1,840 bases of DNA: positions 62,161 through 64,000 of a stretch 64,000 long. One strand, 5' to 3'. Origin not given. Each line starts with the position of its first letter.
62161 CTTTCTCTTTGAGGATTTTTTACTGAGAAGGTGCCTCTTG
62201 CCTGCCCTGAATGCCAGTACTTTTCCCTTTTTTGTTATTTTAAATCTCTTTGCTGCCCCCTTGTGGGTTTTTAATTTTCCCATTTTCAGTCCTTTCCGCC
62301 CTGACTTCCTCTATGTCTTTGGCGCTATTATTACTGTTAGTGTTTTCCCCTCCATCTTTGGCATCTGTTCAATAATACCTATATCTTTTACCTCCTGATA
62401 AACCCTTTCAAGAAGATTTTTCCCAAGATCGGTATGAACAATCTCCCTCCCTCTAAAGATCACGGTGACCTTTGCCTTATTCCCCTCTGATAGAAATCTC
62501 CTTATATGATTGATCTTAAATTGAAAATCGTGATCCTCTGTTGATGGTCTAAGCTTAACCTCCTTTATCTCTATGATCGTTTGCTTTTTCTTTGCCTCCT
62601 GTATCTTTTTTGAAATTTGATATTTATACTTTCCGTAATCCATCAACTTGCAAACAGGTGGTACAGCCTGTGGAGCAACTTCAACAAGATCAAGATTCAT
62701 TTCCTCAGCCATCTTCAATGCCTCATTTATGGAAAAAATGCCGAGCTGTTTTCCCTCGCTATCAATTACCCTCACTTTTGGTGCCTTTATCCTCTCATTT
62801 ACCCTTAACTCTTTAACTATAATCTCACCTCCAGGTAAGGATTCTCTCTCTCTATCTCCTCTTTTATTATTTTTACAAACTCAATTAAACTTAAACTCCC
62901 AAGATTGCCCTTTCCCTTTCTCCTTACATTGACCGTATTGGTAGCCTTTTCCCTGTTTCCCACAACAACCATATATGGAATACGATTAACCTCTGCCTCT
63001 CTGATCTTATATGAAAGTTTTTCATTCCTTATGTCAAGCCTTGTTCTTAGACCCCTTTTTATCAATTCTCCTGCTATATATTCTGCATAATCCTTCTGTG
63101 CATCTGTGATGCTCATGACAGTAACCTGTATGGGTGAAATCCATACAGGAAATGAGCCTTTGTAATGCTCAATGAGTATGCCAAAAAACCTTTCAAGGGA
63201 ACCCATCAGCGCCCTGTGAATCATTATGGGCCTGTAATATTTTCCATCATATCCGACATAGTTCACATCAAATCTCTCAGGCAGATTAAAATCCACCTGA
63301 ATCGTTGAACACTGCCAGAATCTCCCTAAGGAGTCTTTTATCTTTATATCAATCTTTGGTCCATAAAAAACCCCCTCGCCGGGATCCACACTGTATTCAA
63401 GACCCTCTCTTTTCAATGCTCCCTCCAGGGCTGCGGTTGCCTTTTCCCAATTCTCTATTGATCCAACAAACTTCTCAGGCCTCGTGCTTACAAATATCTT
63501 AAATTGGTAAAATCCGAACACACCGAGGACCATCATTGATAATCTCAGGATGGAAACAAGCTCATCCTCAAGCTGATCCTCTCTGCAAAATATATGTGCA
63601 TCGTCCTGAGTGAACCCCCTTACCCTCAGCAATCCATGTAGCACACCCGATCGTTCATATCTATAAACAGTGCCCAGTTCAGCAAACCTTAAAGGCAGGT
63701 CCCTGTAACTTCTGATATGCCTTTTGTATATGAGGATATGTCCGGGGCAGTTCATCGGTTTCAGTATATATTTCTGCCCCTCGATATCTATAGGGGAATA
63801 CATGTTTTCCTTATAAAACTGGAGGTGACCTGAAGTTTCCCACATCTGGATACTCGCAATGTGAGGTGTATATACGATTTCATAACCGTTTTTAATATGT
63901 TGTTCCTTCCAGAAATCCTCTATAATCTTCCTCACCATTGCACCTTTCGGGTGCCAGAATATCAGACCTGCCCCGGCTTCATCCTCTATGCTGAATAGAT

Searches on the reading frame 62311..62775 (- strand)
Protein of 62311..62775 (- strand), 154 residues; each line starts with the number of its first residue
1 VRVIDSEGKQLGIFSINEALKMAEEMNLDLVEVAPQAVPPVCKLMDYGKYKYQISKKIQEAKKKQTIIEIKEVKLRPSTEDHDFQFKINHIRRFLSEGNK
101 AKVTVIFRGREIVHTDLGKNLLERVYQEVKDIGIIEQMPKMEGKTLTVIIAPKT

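Call 39: search_protein_families(library=pfam, proteins=[window:62311-62775:-], max_evalue=0.000001)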
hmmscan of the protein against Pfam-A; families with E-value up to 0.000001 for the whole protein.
window:62311-62775:- (154 aa): 2 families
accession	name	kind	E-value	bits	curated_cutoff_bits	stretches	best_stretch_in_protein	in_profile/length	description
PF00707.27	IF3_C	-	2.8e-36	123.8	34.8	1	68-153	1-86/86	Translation initiation factor IF-3, C-terminal domain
PF05198.21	IF3_N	-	7.4e-28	97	26.9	1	2-61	11-70/70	Translation initiation factor IF-3, N-terminal domain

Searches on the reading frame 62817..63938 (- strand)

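Call 39: search_protein_families(library=pfam, proteins=[window:62817-63938:-], max_evalue=0.000001)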
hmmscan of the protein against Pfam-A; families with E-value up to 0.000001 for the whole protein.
window:62817-63938:- (373 aa): 2 families
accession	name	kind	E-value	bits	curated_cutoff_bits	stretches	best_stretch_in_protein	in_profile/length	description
PF00587.30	tRNA-synt_2b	-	2.6e-48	164.9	29.3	1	53-259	7-179/179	tRNA synthetase class II core domain (G, H, P, S and T)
PF03129.25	HGTP_anticodon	-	1.8e-20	73.3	21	1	271-361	1-94/94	Anticodon binding domain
